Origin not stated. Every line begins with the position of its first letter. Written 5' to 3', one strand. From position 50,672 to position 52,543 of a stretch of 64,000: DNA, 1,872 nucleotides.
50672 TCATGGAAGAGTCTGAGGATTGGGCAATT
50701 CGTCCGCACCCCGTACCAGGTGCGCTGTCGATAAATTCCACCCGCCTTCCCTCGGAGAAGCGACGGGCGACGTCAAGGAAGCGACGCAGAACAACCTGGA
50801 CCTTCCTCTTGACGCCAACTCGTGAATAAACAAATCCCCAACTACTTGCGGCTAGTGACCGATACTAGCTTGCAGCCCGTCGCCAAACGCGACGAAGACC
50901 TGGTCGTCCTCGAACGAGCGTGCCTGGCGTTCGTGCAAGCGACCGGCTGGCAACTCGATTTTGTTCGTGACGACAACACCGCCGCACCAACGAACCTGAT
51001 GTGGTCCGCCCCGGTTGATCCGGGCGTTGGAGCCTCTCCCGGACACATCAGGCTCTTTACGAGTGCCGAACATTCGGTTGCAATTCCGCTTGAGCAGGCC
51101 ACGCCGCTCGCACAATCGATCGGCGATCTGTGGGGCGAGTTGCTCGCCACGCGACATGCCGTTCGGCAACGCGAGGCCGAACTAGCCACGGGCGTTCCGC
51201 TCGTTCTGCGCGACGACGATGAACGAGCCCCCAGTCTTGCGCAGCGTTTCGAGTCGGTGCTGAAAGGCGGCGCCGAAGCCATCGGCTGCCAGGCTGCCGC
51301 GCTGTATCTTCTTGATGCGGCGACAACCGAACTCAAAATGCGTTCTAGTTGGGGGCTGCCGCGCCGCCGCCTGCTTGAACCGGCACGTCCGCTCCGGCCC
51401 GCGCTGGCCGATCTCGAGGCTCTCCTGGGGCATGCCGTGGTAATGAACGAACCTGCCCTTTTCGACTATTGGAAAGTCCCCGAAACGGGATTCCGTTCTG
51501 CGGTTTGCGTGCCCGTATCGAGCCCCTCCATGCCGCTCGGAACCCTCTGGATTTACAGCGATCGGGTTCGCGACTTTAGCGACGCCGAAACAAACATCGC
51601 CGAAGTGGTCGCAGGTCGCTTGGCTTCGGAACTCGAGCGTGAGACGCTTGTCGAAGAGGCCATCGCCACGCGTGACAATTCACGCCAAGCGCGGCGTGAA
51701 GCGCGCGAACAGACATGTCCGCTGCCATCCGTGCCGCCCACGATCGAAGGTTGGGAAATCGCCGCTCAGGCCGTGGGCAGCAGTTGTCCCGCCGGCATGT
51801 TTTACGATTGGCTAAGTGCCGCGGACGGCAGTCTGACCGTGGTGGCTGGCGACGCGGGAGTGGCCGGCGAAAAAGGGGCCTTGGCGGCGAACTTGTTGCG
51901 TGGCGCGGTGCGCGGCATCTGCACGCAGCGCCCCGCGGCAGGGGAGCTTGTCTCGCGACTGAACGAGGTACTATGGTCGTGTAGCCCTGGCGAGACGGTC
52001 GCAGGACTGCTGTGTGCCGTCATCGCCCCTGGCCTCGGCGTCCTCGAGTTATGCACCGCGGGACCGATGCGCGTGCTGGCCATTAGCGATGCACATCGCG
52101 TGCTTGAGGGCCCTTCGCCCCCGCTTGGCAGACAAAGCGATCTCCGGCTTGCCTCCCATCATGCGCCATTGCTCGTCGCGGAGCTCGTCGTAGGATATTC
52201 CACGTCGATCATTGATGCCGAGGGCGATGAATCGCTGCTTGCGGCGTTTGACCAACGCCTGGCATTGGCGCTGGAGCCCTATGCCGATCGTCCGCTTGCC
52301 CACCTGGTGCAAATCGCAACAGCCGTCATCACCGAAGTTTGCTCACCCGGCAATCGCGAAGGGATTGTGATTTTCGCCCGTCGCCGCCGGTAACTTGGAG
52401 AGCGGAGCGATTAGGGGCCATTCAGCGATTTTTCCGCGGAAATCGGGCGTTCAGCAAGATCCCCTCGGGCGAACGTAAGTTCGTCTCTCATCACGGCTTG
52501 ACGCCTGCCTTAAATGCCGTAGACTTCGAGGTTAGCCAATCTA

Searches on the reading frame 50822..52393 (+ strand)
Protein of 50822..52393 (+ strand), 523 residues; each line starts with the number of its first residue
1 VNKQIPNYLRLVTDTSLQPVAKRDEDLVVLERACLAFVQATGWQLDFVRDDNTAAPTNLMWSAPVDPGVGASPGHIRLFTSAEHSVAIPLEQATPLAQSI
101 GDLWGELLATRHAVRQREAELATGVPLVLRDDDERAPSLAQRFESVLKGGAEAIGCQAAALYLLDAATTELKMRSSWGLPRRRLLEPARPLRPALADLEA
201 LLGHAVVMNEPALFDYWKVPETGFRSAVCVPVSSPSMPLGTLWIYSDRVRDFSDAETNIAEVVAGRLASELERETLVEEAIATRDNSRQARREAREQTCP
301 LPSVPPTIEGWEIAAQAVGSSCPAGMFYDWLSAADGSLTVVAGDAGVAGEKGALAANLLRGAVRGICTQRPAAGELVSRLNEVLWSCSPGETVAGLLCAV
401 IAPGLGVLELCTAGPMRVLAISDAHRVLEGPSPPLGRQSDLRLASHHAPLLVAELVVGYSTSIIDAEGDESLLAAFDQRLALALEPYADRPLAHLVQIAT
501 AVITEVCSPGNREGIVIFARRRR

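Call 9: search_protein_families(library=pfam, proteins=[window:50822-52393:+], max_evalue=0.01)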
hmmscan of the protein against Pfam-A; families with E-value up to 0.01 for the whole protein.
window:50822-52393:+ (523 aa): 4 families
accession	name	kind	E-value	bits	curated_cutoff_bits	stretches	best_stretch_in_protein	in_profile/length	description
PF07228.17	SpoIIE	-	7.7e-13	49.2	25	1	335-501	2-170/192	Stage II sporulation protein E (SpoIIE)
PF13185.12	GAF_2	-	2.3e-09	38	28.6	1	138-269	3-133/136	GAF domain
PF13492.12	GAF_3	-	1.1e-08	36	27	1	138-273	1-129/129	GAF domain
PF01590.32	GAF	-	9.3e-08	33.1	22.4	1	139-271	2-133/133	GAF domain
